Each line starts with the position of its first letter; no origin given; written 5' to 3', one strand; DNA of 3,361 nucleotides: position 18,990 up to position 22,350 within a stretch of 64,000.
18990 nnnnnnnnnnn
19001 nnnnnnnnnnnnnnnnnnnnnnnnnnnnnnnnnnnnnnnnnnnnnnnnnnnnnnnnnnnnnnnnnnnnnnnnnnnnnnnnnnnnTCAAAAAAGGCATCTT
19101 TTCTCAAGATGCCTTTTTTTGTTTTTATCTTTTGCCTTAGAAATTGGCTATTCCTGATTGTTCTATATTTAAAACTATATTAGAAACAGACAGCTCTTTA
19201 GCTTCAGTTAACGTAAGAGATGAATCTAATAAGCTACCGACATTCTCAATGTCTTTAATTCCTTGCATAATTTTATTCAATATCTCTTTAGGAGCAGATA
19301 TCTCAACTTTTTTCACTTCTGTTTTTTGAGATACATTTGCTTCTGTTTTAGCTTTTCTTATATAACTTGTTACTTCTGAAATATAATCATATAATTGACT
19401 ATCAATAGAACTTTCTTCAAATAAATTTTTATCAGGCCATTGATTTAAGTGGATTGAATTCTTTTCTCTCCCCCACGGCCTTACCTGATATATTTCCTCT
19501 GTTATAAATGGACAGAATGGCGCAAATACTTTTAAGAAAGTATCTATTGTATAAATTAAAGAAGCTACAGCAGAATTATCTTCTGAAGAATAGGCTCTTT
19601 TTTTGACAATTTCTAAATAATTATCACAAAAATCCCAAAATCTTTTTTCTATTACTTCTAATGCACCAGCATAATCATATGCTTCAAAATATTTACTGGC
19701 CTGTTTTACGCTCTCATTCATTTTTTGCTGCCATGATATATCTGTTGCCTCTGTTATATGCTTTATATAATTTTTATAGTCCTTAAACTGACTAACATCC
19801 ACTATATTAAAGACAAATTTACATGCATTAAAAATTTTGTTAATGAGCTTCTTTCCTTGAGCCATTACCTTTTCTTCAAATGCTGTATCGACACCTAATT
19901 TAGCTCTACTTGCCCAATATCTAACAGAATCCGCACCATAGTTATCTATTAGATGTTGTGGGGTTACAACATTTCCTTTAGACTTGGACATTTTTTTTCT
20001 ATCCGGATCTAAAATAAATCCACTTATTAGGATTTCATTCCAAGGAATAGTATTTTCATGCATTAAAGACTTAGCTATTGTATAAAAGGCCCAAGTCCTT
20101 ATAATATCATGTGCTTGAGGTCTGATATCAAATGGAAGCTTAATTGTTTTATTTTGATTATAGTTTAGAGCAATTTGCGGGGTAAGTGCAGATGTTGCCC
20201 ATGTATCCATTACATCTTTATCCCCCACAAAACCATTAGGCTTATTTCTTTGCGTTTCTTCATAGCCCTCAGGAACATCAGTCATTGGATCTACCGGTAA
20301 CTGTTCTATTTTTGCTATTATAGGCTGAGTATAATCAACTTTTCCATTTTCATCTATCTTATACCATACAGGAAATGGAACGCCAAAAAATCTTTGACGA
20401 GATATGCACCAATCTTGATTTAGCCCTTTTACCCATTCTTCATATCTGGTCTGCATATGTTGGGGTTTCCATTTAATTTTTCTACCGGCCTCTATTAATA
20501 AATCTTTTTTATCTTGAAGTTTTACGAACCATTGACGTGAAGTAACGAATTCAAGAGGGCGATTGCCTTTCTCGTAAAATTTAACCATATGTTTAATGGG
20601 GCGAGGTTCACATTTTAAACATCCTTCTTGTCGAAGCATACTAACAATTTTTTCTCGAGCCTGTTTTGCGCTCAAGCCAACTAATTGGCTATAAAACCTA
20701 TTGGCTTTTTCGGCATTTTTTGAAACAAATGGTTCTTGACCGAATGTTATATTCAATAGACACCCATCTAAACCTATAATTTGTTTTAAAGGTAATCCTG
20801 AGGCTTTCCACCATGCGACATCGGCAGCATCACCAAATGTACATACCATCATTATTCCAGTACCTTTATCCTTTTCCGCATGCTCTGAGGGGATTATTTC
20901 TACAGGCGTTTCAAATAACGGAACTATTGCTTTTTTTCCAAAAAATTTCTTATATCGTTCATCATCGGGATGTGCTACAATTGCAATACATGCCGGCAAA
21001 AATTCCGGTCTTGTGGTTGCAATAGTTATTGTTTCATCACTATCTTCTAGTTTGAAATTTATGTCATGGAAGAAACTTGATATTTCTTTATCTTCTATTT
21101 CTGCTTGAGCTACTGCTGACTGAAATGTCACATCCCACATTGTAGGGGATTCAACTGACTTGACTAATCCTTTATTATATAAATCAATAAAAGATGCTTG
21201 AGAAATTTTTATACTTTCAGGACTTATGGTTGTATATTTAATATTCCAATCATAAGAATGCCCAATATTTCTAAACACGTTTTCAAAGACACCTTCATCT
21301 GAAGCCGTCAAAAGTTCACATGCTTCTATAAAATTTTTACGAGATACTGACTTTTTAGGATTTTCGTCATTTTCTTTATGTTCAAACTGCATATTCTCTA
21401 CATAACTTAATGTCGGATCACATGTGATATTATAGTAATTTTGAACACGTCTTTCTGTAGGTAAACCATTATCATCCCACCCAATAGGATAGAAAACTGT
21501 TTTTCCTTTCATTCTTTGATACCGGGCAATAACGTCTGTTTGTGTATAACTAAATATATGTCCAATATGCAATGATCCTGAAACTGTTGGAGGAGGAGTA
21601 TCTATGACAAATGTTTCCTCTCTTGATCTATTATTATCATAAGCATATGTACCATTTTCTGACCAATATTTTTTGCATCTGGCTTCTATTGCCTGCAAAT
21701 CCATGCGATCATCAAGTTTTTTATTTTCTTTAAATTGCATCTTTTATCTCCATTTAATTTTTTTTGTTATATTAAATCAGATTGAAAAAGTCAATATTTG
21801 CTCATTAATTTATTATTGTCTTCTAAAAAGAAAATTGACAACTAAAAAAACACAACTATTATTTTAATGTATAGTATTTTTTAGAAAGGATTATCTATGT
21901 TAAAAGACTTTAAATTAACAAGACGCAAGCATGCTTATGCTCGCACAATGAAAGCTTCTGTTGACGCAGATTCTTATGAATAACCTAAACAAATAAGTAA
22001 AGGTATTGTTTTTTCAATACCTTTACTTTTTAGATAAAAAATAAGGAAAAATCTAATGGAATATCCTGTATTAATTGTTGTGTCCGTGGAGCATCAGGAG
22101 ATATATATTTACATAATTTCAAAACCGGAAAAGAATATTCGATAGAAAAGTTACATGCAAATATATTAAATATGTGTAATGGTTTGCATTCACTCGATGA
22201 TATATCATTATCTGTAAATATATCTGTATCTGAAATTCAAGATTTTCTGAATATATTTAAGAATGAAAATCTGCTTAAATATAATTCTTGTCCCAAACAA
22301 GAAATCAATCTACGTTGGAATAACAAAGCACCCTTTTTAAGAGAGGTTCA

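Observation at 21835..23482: Stand-alone RiPP-like pair: a cysteine-free 28-aa peptide gene, a leaky-terminator hairpin, and an RRE-radical SAM-SPASM maturase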

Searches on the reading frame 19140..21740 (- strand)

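Call 26: search_protein_families(library=ncbifam, proteins=[window:19140-21740:-], max_evalue=0.00001)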
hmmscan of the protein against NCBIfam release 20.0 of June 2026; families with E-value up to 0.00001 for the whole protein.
window:19140-21740:- (867 aa): 18 families
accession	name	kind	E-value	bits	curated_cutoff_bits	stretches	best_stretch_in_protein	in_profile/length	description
NF000540.1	alt_ValS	exception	0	1097.8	900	1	11-837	2-823/827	valine--tRNA ligase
NF009687.0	PRK13208.1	equivalog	0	1037.4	738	1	6-842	3-788/801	valine--tRNA ligase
TIGR00422.1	valS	equivalog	9.9e-192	639.2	612.1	1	12-841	4-785/863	valine--tRNA ligase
NF004349.1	PRK05729.1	equivalog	1.6e-150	503.1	704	1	13-848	4-777/860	valine--tRNA ligase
TIGR00392.1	ileS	equivalog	1.3e-112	377.6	621.4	2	278-821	309-856/861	isoleucine--tRNA ligase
NF011492.0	PRK14900.1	equivalog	2.3e-93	313.8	1783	1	8-842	8-798/1044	valine--tRNA ligase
NF040702.1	ileS_w_GNAT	exception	1.8e-54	184.8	1999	2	279-852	492-1053/1100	isoleucine--tRNA ligase, N-acetyltransferase domain-containing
NF008957.0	PRK12300.1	subfamily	5.2e-54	183.6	677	2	12-261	3-241/946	leucine--tRNA ligase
TIGR00396.1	leuS_bact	equivalog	2.9e-53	181.2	548.4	3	14-98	2-85/843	leucine--tRNA ligase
NF000258.1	MupB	exception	1.1e-50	172.5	1900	2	381-831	378-836/1033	mupirocin-resistant isoleucine--tRNA ligase MupB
NF000257.1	MupA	exception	2.8e-49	167.7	1900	2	347-815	341-818/1024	mupirocin-resistant isoleucine--tRNA ligase MupA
TIGR00395.1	leuS_arch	equivalog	1.9e-46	158.5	648.5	2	17-260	2-234/938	leucine--tRNA ligase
TIGR00398.1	metG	equivalog_domain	2.4e-32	112.4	336.35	2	559-753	305-500/530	methionine--tRNA ligase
NF008900.0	PRK12267.1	equivalog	4.1e-25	88.3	598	2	524-798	238-523/648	methionine--tRNA ligase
NF001100.0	PRK00133.1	equivalog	4.6e-24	84.9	587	2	44-100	7-63/676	methionine--tRNA ligase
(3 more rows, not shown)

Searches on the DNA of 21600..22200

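Call 59: search_rna_families(source=window, start=21600, end=22200, threshold=evalue, max_evalue=1)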
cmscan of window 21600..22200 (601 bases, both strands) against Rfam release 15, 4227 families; matches with E-value up to 1: 0.
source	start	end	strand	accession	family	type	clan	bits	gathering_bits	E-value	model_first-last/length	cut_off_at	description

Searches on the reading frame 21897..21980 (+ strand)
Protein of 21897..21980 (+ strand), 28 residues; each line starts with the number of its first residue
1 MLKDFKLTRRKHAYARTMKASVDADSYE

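Call 6: search_protein_families(library=ncbifam, proteins=[window:21897-21980:+], max_evalue=0.1)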
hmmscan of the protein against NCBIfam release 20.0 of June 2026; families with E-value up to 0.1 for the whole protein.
seq(28 aa): 0 families

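Call 7: search_protein_families(library=pfam, proteins=[window:21897-21980:+], max_evalue=0.1)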
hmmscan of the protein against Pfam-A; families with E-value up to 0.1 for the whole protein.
seq(28 aa): 0 families

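Call 83: search_protein_families(library=ncbifam, alignment_id=A4, max_evalue=1)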
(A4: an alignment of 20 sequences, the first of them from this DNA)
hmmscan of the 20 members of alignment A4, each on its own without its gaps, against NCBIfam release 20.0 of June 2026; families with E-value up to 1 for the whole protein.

A. member 1, seq(28 aa): 0 families

B. families by the number of members that match (of 20 scanned): 0 families
